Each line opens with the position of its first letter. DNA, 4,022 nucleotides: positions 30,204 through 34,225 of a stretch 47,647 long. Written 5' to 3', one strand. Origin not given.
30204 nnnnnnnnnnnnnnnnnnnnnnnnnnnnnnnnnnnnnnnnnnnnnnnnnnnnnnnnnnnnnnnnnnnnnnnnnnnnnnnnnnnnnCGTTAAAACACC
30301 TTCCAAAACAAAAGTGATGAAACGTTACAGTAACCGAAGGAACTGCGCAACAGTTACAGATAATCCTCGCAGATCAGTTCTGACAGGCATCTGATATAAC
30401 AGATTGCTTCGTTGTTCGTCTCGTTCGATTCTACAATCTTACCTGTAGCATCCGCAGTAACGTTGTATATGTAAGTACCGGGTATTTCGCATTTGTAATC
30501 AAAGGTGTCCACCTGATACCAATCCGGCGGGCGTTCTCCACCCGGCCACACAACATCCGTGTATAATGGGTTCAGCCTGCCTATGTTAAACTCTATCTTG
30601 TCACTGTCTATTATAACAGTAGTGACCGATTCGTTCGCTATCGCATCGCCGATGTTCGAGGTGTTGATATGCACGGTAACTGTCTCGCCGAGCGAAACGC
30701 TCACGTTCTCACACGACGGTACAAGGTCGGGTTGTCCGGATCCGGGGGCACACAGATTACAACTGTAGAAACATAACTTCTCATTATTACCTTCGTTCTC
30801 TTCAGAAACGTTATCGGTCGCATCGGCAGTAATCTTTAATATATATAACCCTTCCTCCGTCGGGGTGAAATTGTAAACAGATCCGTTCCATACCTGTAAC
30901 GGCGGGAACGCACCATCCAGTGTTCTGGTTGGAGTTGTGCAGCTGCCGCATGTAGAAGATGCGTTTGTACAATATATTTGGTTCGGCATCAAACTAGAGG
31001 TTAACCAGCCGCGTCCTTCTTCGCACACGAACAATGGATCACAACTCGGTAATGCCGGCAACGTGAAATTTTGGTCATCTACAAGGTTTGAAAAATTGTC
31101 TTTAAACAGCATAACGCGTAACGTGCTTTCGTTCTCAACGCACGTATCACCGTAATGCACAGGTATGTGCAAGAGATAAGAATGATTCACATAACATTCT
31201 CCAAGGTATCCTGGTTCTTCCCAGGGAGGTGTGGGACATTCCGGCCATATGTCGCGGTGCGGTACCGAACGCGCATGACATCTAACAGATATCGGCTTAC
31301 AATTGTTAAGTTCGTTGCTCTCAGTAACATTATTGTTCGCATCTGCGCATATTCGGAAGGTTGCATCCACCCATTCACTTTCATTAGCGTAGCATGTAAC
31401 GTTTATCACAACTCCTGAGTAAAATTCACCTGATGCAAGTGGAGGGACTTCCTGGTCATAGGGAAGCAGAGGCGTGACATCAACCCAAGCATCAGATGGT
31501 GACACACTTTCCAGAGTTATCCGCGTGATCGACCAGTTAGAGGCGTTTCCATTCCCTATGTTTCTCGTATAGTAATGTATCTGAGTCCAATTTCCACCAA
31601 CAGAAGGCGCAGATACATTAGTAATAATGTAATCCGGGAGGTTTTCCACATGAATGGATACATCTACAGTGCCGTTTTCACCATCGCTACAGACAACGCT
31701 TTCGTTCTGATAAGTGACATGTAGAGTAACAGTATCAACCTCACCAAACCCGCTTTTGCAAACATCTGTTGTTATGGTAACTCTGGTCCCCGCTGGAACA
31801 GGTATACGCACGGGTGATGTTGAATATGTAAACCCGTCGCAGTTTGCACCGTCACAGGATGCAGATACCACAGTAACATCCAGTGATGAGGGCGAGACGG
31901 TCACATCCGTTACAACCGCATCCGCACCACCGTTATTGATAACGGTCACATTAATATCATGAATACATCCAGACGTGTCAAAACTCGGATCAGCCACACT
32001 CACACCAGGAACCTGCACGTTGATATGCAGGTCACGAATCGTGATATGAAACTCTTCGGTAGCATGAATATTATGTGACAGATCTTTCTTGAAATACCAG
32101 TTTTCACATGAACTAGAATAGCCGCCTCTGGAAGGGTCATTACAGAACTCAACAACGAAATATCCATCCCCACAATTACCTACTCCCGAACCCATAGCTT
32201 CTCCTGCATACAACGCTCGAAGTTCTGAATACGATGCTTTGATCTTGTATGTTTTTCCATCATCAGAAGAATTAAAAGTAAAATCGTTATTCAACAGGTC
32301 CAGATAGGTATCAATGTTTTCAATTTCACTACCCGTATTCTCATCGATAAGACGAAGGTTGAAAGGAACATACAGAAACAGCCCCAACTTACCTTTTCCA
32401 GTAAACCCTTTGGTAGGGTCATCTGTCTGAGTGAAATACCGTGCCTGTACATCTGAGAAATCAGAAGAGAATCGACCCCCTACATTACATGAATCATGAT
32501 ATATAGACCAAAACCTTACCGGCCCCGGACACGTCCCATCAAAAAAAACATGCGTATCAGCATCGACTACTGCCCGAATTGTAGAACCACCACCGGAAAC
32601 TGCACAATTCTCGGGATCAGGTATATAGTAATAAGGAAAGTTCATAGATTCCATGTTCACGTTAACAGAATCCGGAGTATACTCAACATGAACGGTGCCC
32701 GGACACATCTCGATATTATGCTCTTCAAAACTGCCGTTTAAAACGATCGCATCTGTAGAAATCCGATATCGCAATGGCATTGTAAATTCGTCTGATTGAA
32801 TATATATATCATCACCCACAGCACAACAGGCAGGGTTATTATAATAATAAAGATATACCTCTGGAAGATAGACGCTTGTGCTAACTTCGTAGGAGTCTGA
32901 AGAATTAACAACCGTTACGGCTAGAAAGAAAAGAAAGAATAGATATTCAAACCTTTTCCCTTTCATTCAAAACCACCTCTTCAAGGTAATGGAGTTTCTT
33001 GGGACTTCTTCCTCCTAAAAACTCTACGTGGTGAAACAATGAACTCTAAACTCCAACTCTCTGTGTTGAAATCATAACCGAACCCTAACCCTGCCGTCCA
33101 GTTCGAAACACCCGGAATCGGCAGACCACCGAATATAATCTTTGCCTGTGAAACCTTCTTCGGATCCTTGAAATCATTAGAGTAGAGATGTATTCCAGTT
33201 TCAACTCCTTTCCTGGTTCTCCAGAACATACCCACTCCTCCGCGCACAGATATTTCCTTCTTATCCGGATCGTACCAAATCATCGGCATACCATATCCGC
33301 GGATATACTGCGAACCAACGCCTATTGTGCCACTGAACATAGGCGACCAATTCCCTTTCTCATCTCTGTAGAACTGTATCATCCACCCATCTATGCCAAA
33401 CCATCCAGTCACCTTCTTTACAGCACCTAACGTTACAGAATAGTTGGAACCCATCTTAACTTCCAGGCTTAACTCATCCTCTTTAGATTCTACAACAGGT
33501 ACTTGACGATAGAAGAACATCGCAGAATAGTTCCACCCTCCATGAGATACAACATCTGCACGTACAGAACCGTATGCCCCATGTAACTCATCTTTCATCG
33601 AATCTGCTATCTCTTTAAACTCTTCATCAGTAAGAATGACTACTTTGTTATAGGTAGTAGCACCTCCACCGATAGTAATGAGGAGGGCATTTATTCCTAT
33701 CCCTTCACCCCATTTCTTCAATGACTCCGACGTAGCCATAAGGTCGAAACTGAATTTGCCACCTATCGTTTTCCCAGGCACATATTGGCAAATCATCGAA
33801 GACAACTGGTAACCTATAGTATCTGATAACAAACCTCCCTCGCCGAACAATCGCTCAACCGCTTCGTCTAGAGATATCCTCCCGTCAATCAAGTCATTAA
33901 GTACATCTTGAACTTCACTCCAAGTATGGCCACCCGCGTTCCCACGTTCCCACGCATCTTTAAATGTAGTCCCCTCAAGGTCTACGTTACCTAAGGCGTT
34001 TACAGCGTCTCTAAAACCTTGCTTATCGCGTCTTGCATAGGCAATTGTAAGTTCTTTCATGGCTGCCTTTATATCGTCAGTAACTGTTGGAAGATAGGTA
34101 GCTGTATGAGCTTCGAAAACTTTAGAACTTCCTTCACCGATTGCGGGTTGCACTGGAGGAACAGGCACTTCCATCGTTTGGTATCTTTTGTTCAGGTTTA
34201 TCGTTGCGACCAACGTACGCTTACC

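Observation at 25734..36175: Translationally coupled four-gene operon of very large orphan proteins: candidate novel cell-envelope / host-contact system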

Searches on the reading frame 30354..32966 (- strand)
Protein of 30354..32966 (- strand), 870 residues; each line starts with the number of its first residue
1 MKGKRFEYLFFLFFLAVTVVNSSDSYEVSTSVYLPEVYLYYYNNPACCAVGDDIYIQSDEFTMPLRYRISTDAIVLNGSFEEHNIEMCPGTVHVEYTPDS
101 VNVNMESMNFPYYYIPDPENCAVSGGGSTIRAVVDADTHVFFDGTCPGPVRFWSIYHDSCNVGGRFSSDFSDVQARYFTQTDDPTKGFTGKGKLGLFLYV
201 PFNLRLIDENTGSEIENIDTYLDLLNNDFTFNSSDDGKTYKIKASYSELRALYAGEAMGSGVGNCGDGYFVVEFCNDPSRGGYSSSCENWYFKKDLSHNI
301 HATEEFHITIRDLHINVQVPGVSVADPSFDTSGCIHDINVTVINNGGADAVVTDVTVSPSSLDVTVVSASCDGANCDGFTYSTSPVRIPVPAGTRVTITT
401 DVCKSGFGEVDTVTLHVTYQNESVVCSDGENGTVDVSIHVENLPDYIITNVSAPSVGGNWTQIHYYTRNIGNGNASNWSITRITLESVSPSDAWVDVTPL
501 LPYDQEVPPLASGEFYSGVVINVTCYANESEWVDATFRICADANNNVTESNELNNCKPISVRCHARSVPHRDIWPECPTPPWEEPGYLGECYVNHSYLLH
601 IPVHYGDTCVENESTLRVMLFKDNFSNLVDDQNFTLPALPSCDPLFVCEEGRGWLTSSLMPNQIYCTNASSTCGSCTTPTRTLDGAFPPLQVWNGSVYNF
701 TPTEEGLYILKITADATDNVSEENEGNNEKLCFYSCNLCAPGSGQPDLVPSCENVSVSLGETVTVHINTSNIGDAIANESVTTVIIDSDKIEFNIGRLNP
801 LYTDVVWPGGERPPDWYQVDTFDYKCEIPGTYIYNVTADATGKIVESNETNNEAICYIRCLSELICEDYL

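Call 6: search_protein_families(library=pfam, proteins=[window:30354-32966:-], max_evalue=0.1)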
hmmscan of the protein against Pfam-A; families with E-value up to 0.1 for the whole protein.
window:30354-32966:- (870 aa): 2 families
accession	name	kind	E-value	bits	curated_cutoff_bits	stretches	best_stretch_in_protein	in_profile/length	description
PF07705.17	CARDB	-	5.9e-18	65.4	22.7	3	444-557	2-99/101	CARDB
PF24638.1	KH_DEAH11_1st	-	0.066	13.9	27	0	683-722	17-56/65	DEAH11 eukaryotic type KH-domain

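Call 7: search_protein_families(library=phrogs, proteins=[window:30354-32966:-], max_evalue=0.1)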
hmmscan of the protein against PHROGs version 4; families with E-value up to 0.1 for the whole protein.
window:30354-32966:- (870 aa): 0 families

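Call 8: search_protein_families(library=ncbifam, proteins=[window:30354-32966:-], max_evalue=0.01)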
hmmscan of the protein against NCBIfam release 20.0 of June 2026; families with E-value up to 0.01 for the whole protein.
window:30354-32966:- (870 aa): 0 families

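Call 64: search_protein_families(library=padloc, proteins=[window:30354-32966:-], max_evalue=0.1)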
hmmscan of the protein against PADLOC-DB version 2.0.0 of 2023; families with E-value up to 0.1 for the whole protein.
window:30354-32966:- (870 aa): 0 families

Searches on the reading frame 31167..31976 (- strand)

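Call 110: search_protein_families(library=pfam, proteins=[window:31167-31976:-], max_evalue=0.5)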
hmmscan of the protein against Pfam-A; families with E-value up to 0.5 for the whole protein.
window:31167-31976:- (270 aa): 1 family
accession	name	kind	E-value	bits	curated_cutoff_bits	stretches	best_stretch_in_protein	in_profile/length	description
PF07705.17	CARDB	-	2e-07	31.6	22.7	1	114-227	2-99/101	CARDB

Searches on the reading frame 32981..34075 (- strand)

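Call 110: search_protein_families(library=pfam, proteins=[window:32981-34075:-], max_evalue=0.5)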
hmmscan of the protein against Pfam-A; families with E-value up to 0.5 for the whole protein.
window:32981-34075:- (364 aa): 3 families
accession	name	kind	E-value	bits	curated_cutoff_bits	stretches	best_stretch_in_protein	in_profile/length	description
PF22746.1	SHOCT-like_DUF2089-C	-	0.0045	17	27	1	54-76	2-24/32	SHOCT-like domain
PF00593.30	TonB_dep_Rec_b-barrel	-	0.019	15.3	27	1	285-343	336-386/436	TonB dependent receptor-like, beta-barrel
PF18495.6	VbhA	-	0.052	14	25.9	0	57-76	25-44/47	Antitoxin VbhA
